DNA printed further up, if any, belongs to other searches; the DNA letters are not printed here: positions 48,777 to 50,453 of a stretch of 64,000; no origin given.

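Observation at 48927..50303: Pyrrolysine-free MtmB-family methyltransferase paired with a BCCT carrier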

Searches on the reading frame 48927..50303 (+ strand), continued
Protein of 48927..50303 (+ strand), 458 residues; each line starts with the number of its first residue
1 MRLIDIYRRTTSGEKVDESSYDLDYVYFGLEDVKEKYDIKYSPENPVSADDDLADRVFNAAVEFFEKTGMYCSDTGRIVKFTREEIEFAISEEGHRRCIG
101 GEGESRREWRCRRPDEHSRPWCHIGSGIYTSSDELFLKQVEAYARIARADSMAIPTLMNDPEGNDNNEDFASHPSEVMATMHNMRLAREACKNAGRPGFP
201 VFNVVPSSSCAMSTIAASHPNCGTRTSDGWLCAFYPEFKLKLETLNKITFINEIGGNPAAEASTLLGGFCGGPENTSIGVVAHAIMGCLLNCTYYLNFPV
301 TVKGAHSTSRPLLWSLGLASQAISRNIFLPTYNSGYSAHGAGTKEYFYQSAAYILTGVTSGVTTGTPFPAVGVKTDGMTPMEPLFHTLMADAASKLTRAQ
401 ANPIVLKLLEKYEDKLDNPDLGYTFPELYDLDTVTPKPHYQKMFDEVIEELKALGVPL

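Call 36: list_cluster_members(proteins=[P0001, P0151, P0168, P0124, P0153, P0146, P0130, P0004, P0009])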
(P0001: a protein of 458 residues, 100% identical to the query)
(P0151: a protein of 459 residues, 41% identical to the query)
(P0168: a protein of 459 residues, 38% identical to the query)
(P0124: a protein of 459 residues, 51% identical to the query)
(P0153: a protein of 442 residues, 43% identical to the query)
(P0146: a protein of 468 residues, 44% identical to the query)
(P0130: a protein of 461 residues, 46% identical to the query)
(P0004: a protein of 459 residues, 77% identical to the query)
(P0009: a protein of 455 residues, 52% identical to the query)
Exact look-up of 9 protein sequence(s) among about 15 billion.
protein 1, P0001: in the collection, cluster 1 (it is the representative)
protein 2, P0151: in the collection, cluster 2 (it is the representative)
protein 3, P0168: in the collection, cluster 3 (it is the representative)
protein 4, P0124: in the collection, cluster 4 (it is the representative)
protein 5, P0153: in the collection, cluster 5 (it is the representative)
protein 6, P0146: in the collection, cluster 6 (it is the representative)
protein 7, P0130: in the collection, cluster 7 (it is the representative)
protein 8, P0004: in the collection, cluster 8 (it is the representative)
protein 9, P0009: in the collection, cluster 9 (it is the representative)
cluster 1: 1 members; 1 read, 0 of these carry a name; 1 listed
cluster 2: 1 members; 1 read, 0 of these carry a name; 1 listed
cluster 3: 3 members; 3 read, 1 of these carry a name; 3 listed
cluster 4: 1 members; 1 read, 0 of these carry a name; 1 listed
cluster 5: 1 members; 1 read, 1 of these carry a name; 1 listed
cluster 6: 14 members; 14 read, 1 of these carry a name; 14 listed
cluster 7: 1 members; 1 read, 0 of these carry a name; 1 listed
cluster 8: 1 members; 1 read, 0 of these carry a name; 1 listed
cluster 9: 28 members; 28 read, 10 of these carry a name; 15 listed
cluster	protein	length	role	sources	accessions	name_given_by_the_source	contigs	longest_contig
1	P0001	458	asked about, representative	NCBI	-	-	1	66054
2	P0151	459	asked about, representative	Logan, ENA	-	-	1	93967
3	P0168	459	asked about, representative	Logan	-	-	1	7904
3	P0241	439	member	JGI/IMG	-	methylamine--corrinoid protein Co-methyltransferase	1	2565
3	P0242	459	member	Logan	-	-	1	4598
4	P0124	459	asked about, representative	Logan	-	-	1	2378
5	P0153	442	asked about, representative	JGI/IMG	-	methylamine--corrinoid protein Co-methyltransferase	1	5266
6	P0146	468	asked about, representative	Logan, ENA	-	-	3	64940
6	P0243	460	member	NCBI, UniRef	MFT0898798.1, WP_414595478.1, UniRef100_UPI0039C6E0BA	monomethylamine:corrinoid methyltransferase [Candidatus Methanoprimaticola sp. MG2] | monomethylamine:corrinoid methyltransferase n=1 Tax=Candidatus Methanoprimaticola sp. MG2 ...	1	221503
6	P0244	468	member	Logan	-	-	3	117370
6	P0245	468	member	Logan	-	-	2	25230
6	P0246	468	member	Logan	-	-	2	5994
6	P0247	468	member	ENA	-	-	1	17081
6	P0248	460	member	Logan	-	-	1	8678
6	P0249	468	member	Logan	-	-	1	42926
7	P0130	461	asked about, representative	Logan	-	-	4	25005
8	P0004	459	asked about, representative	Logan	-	-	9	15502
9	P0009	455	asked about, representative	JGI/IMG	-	-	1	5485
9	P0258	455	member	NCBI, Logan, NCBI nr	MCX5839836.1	MAG: monomethylamine:corrinoid methyltransferase [Deltaproteobacteria bacterium] | monomethylamine:corrinoid methyltransferase [Deltaproteobacteria bacterium]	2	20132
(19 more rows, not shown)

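Call 38: find_encoding_contigs(protein=P0004, flank=10000, max_places=3)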
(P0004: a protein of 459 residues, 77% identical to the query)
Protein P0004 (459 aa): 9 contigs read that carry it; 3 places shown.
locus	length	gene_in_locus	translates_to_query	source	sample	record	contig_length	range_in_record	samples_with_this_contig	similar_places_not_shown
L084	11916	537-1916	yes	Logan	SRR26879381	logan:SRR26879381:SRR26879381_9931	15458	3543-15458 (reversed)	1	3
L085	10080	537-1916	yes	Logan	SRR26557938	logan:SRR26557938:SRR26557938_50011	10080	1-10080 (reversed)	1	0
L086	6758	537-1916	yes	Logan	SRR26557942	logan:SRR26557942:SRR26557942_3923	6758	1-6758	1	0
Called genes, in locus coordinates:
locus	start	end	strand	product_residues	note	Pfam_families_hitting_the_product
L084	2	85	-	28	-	?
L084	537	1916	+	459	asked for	PF05369:MtmB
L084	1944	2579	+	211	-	PF02607:B12-binding_2, PF02310:B12-binding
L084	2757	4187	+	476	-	PF06253:MTTB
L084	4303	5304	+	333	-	PF03480:DctP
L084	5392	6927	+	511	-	PF02028:BCCT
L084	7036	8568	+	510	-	PF02028:BCCT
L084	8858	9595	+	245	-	PF01925:TauE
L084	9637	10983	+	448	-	PF01208:URO-D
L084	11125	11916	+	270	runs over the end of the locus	PF07796:DUF1638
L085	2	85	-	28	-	?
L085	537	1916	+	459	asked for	PF05369:MtmB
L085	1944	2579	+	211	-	PF02607:B12-binding_2, PF02310:B12-binding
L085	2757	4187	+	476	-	PF06253:MTTB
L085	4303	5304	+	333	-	PF03480:DctP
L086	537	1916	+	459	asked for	PF05369:MtmB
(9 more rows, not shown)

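Call 44: search_protein_families(library=pfam, proteins=[L006:256-1998:+, L006:2034-2558:+, L006:15431-16849:+, L006:17347-18972:+, L006:17284-19251:-, L006:19114-19815:+, L006:20399-20959:+, L004:34-831:+, L004:16123-17535:-, L004:15330-15953:+], max_evalue=0.001)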
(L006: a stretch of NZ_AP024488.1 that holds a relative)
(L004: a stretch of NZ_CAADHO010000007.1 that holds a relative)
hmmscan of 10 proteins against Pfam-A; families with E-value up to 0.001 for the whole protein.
L006:256-1998:+ (580 aa): 1 family
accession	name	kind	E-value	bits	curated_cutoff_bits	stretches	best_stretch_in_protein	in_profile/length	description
PF02028.23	BCCT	-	7.7e-143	476.9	27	1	73-555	2-483/485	BCCT, betaine/carnitine/choline family transporter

L006:2034-2558:+ (174 aa): 1 family
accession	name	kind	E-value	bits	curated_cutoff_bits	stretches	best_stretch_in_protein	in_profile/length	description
PF06253.16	MTTB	-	4e-25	88.3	25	1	23-150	23-148/500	Trimethylamine methyltransferase (MTTB)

L006:15431-16849:+ (472 aa): 4 families
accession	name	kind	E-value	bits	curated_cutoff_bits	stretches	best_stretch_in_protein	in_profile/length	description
PF01769.21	MgtE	-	3e-34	118.4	27.6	1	333-465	1-125/125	Divalent cation transporter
PF03448.22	MgtE_N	-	1.2e-25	90.4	25.9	1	43-142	2-101/102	MgtE intracellular N domain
PF00571.33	CBS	-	2.8e-18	66.4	24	2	146-203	2-54/57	CBS domain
PF14841.11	FliG_M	-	0.00038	21.1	25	0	34-64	3-33/76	FliG middle domain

L006:17347-18972:+ (541 aa): 10 families
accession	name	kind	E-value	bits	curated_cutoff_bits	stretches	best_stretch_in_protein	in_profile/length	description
PF00005.33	ABC_tran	-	7.9e-48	163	25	2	18-190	2-137/137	ABC transporter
PF12848.13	ABC_tran_Xtn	-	1.4e-29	102.5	25.9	1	230-314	1-84/85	ABC transporter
PF13304.12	AAA_21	-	3e-16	60.8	27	1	30-80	2-58/304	AAA domain, putative AbiEii toxin, Type IV TA system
PF02463.25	SMC_N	-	1.2e-11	44.9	40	1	414-511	121-205/220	RecF/RecN/SMC N terminal domain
PF13555.12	AAA_29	-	1.6e-07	31.4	27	0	16-44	11-39/61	P-loop containing region of AAA domain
PF01926.29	MMR_HSR1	-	1.6e-05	25.4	21.9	0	30-52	2-23/113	50S ribosome-binding GTPase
PF13604.12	AAA_30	-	6.2e-05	23.3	27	0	359-503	21-124/191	AAA domain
PF13476.12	AAA_23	-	7.5e-05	23.9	27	0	30-48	22-40/201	AAA domain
PF03193.22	RsgA_GTPase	-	0.00011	22.6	30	0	23-60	102-139/174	RsgA GTPase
PF13401.12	AAA_22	-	0.00037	21.2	27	0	32-91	10-60/130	AAA domain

L006:17284-19251:- (655 aa): 0 families

L006:19114-19815:+ (233 aa): 1 family
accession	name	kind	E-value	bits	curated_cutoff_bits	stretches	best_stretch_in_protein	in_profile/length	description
PF01613.24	Flavin_Reduct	-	6.2e-34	117.8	27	1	30-191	4-152/153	Flavin reductase like domain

L006:20399-20959:+ (186 aa): 1 family
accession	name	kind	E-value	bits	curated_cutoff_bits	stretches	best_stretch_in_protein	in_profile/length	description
PF13590.11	DUF4136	-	1.7e-17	64.7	32.8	1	41-185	3-151/152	Domain of unknown function (DUF4136)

L004:34-831:+ (265 aa): 0 families

L004:16123-17535:- (470 aa): 1 family
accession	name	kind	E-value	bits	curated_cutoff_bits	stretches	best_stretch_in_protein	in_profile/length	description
PF00815.25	Histidinol_dh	-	1.5e-125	419.9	27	1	50-451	9-411/411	Histidinol dehydrogenase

L004:15330-15953:+ (207 aa): 0 families

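Call 45: find_encoding_contigs(protein=P0258, flank=10000, max_places=2)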
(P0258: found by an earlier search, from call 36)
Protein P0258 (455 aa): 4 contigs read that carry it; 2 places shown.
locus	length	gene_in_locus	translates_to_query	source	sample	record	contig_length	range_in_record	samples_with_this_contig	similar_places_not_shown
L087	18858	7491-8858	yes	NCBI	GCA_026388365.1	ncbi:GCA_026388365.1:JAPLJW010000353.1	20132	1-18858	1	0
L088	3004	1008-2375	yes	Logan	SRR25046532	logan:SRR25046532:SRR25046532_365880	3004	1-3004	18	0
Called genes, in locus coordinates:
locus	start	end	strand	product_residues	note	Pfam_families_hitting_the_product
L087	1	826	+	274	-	PF00532:Peripla_BP_1, PF13407:Peripla_BP_4, PF13377:Peripla_BP_3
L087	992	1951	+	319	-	PF03401:TctC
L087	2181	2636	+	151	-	PF07331:TctB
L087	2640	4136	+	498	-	PF01970:TctA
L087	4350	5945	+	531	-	PF00884:Sulfatase, PF01663:Phosphodiest (weak), PF16347:SGSH_C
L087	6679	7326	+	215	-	PF02607:B12-binding_2, PF02310:B12-binding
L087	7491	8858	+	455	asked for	PF05369:MtmB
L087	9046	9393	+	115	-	-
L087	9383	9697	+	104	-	PF00085:Thioredoxin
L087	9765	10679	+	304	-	PF00890:FAD_binding_2 (weak), PF01134:GIDA (faint), PF01266:DAO (faint), PF07992:Pyr_redox_2, PF12831:FAD_oxidored, PF13738:Pyr_redox_3, PF00070:Pyr_redox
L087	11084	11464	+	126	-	PF00589:Phage_integrase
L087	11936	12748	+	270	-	PF04116:FA_hydroxylase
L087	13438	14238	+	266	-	PF11249:DUF3047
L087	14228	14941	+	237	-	PF01983:CofC (weak), PF09837:DUF2064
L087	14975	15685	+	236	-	PF09335:VTT_dom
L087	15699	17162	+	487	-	PF01134:GIDA (weak), PF01266:DAO (faint), PF07992:Pyr_redox_2, PF12831:FAD_oxidored (weak), PF13450:NAD_binding_8 (weak), PF13738:Pyr_redox_3, PF00070:Pyr_redox, PF02852:Pyr_redox_dim, +2 more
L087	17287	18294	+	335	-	PF04055:Radical_SAM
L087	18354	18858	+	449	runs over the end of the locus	PF00875:DNA_photolyase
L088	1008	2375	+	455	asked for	PF05369:MtmB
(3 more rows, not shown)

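Call 46: find_encoding_contigs(protein=P0005, flank=10000, max_places=2)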
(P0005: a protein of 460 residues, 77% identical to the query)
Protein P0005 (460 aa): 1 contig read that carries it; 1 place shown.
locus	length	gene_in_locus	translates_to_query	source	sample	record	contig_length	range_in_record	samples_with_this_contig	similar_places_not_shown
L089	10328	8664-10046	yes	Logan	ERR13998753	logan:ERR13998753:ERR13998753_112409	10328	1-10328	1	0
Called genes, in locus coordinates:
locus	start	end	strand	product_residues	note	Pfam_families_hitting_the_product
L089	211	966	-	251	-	PF10463:Peptidase_U49 (faint), PF01435:Peptidase_M48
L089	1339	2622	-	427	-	PF06808:DctM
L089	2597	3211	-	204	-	PF04290:DctQ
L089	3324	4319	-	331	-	PF03480:DctP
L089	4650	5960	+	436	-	PF00815:Histidinol_dh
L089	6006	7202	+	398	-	PF00155:Aminotran_1_2 (weak), PF01041:DegT_DnrJ_EryC1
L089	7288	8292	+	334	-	PF00291:PALP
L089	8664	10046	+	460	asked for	PF05369:MtmB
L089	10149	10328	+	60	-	?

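Call 63: search_protein_representatives(protein=window:48927-50303:+)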
Query: 458 residues. Proteins with E-value up to 0.001 (for the whole library): 870; up to 1e-10: 413; up to 1e-30: 148. The best 150 are listed.
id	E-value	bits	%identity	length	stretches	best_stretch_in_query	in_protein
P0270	7.8e-127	440.4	45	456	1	3-456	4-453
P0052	1.9e-106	373.2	40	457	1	3-455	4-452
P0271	6.8e-106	371.3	42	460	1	5-458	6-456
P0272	1.9e-104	366.5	39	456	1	3-458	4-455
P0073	2.7e-101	356.2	40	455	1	3-458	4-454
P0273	1.4e-96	340.6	39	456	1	3-456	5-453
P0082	4.2e-95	335.7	56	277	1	184-456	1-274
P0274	1.5e-94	333.9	40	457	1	3-458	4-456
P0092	7.8e-91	321.7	38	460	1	3-457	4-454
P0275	1.5e-89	317.5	37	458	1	4-457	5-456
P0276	1.0e-85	304.8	35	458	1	3-458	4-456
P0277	1.4e-85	304.4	35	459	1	2-457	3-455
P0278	1.1e-78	281.7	45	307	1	3-290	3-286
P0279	2.0e-77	277.5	35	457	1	5-456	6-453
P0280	4.7e-73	263.1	35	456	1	3-456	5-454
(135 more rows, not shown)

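Call 65: predict_structure(alignment_id=A2)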
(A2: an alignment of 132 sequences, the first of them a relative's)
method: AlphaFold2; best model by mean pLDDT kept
length: 458 residues; sequences in the alignment: 132
mean_pLDDT: 95.1   pTM: 0.94
mean pLDDT of the five models: 95.1, 95.0, 94.4, 93.7, 93.5
residues with pLDDT >= 90: 416; 70-90: 30; 50-70: 12; < 50: 0
segments of 3 or more residues with pLDDT < 50: none
pLDDT, mean of each block of 10 residues (from residue 1): 95 96 97 98 98 99 98 98 97 93 96 96 94 95 98 87 58 84 96 98 89 92 95 94 95 96 92 97 98 95 94 98 97 97 99 99 97 96 99 98 99 97 98 98 99 98
secondary structure, 60 per line:
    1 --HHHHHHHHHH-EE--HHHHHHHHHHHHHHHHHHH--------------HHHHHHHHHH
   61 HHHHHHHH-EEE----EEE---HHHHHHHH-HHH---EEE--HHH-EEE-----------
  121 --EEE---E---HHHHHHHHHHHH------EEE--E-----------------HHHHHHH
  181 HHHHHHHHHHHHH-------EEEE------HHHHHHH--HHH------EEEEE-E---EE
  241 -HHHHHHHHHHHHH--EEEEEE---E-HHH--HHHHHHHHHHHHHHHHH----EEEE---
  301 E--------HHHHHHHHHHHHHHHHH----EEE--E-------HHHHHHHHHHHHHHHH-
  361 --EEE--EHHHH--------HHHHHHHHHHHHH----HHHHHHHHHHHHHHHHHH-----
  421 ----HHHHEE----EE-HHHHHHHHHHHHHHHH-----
elements in order: H3-12 H18-36 H51-68 E70-72 E77-79 H83-90 E98-100 E107-109 E123-125 H133-144 E151-153 H174-193 E201-204 H211-217 E229-233 H242-254 E257-262 H273-289 E294-297 H310-326 E331-333 H344-359 E363-365 H369-372 H381-393 H398-415 H425-428 H438-453

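Call 69: fold_search(model_id=the predicted structure, library=pdb)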
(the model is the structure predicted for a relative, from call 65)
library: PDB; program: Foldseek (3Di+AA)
matches with E <= 10: 1076; with E <= 0.001: 17
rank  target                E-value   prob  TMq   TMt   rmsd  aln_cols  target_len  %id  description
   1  1nth                  1.2e-37  1.00  0.94  0.94   1.8       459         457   28  Crystal structure of the methanosarcina barkeri monomethylamine methyltransferase (MTMB) (released 2003-02-04)
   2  1tv2                  1.4e-37  1.00  0.94  0.94   1.8       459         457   28  Crystal structure of the hydroxylamine MtmB complex (released 2004-10-19)
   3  1l2q                  1.5e-37  1.00  0.94  0.94   1.7       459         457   28  Crystal Structure of the Methanosarcina barkeri Monomethylamine Methyltransferase (MtmB) (released 2002-06-05)
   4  7xcl_C                1.9e-09  1.00  0.53  0.50  14.9       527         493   12  Crystal structure of trimethylamine methyltransferase MttB from Methanosarcina barkeri at 2.5 A resolution (released 2023-01-18)
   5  7xcl_A                2.2e-09  1.00  0.53  0.50  14.9       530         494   12  Crystal structure of trimethylamine methyltransferase MttB from Methanosarcina barkeri at 2.5 A resolution (released 2023-01-18)
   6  7xcn_A                3.1e-09  1.00  0.53  0.50  14.4       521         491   13  Crystal structure of the MttB-MttC complex at 2.7 A resolution (released 2023-01-18)
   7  7xcm_A                1.4e-08  1.00  0.53  0.49  14.8       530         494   12  Crystal structure of sulfite MttB structure at 3.2 A resolution (released 2023-01-18)
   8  7xcm_C                1.8e-08  1.00  0.53  0.49  14.9       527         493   13  Crystal structure of sulfite MttB structure at 3.2 A resolution (released 2023-01-18)
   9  9yce_B                3.5e-05  1.00  0.48  0.47  13.3       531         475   12  Active site of MtgB, a glycine betaine methyltransferase from the MttB superfamily (released 2026-03-11)
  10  2qne_A                4.9e-05  1.00  0.48  0.47  15.8       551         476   10  Crystal structure of putative methyltransferase (ZP_00558420.1) from Desulfitobacterium hafniense Y51 at 2.30 A resolu (released 2007-08-14)
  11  2qne_B                7.2e-05  1.00  0.40  0.39  14.8       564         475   11  Crystal structure of putative methyltransferase (ZP_00558420.1) from Desulfitobacterium hafniense Y51 at 2.30 A resolu (released 2007-08-14)
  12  4yyc                  1.4e-04  1.00  0.49  0.48  14.4       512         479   14  Crystal structure of trimethylamine methyltransferase from Sinorhizobium meliloti in complex with unknown ligand (released 2015-04-08)
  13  5vz0_D                1.5e-04  0.98  0.32  0.15  22.0       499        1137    8  Crystal structure of Lactococcus lactis pyruvate carboxylase G746A mutant in complex with cyclic-di-AMP (released 2017-08-16)
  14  9yce_A                1.9e-04  1.00  0.46  0.44  15.9       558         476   11  Active site of MtgB, a glycine betaine methyltransferase from the MttB superfamily (released 2026-03-11)
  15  5vz0_A                2.0e-04  0.99  0.34  0.16  21.4       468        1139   10  Crystal structure of Lactococcus lactis pyruvate carboxylase G746A mutant in complex with cyclic-di-AMP (released 2017-08-16)
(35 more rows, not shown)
